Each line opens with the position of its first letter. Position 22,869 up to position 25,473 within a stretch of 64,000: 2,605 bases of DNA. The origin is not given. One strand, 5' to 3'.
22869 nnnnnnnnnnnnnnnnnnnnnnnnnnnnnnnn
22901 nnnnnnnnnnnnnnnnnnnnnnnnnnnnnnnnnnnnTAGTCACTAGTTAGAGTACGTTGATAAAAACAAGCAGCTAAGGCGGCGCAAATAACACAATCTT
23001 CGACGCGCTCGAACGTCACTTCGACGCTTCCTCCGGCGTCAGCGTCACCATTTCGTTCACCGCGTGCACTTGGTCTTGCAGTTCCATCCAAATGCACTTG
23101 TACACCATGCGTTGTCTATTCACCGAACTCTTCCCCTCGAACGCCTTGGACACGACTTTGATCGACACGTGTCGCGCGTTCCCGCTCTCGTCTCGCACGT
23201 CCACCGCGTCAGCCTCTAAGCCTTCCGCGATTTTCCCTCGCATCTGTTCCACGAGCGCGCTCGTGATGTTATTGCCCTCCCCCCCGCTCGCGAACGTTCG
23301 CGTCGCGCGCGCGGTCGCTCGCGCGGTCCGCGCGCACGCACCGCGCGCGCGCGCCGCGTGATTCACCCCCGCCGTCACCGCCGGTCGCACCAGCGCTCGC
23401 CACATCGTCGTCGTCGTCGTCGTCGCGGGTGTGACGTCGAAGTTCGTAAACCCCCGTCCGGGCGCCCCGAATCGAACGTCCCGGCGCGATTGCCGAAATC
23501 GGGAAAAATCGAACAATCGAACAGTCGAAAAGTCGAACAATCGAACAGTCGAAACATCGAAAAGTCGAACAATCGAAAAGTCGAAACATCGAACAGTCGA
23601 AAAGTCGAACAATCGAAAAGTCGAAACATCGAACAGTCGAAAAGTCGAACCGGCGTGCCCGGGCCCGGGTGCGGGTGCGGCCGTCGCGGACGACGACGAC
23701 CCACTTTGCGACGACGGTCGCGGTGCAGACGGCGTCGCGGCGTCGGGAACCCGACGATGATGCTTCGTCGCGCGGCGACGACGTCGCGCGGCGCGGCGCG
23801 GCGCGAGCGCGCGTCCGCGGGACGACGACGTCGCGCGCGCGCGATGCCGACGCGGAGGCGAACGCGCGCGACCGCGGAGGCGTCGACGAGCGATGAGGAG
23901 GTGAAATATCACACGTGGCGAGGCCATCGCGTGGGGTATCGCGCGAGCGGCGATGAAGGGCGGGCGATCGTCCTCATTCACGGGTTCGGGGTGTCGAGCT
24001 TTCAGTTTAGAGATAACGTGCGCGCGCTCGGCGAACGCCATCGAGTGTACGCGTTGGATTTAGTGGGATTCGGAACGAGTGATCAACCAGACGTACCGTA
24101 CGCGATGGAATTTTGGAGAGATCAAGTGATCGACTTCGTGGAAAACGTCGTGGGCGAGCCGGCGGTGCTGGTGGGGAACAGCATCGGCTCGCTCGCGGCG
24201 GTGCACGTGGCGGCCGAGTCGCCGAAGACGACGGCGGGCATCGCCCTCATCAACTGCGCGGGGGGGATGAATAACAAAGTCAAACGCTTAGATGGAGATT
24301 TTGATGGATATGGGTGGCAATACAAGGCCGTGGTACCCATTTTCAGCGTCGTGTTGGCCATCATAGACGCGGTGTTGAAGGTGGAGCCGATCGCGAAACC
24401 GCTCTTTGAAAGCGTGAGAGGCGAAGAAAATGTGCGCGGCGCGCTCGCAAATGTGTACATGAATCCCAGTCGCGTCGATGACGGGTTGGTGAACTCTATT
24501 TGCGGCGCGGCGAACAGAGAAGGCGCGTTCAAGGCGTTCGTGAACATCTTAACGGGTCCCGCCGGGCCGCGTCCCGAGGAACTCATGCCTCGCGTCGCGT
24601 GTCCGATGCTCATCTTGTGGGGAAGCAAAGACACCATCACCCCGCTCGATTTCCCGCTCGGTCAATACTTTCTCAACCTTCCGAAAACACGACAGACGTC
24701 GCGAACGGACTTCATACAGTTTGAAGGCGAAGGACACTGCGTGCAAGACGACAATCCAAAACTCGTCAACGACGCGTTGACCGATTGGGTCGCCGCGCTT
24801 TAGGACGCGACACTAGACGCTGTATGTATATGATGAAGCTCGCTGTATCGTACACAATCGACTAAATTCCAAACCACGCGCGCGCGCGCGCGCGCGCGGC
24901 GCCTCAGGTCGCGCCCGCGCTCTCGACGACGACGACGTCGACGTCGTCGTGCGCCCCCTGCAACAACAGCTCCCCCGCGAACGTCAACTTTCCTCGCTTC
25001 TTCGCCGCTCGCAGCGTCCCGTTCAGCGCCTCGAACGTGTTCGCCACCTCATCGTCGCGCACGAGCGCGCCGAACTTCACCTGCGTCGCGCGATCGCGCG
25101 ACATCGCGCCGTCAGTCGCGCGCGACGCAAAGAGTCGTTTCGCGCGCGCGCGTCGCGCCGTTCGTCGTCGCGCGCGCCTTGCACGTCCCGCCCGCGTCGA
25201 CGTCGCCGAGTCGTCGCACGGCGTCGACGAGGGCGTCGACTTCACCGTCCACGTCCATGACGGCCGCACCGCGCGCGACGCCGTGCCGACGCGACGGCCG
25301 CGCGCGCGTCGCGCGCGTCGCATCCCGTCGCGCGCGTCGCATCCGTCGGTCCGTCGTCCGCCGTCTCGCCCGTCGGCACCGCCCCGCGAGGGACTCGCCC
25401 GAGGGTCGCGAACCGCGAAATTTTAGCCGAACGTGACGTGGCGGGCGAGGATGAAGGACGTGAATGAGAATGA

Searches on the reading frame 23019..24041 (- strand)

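Call 64: search_protein_families(library=pfam, proteins=[window:23019-24041:-], max_evalue=0.001)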
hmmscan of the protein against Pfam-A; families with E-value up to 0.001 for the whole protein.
window:23019-24041:- (341 aa): 1 family
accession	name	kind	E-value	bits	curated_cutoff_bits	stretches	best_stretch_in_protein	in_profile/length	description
PF01722.23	BolA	-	2.8e-13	50.4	25.7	1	285-338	15-76/76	BolA-like protein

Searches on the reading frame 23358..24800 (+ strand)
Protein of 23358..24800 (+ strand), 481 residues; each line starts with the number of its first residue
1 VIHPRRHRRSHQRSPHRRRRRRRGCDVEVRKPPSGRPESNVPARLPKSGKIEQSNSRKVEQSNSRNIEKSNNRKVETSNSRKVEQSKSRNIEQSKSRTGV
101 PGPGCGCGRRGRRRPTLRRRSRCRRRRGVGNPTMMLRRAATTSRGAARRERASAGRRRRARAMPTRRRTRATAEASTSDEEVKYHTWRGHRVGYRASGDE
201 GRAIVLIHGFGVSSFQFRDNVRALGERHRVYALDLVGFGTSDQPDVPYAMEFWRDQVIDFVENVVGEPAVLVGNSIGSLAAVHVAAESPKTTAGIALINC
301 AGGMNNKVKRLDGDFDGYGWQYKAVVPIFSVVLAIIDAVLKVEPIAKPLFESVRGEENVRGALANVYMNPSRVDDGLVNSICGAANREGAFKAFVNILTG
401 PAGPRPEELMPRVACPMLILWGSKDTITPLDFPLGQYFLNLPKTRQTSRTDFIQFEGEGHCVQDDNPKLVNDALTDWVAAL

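Call 64: search_protein_families(library=pfam, proteins=[window:23358-24800:+], max_evalue=0.001)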
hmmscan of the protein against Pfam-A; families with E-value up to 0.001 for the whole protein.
window:23358-24800:+ (481 aa): 3 families
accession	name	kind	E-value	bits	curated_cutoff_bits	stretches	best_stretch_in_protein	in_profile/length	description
PF12697.13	Abhydrolase_6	-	1.3e-19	72.2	26.3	1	204-473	1-217/217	Alpha/beta hydrolase family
PF00561.26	Abhydrolase_1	-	6.4e-16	59.2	25.8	1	203-467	2-245/245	alpha/beta hydrolase fold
PF12146.15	Hydrolase_4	-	5.9e-13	49.1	27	1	202-429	5-206/239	Serine aminopeptidase, S33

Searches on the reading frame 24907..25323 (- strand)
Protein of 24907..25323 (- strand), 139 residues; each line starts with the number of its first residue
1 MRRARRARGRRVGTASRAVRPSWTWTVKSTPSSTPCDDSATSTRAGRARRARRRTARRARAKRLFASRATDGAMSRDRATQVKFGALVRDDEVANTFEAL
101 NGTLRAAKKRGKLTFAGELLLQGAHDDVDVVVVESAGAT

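Call 64: search_protein_families(library=pfam, proteins=[window:24907-25323:-], max_evalue=0.001)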
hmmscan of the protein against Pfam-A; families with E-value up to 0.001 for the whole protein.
window:24907-25323:- (139 aa): 1 family
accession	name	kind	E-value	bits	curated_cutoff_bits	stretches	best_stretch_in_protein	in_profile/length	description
PF14705.12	Costars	-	1.4e-17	64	24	1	72-132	17-75/76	Costars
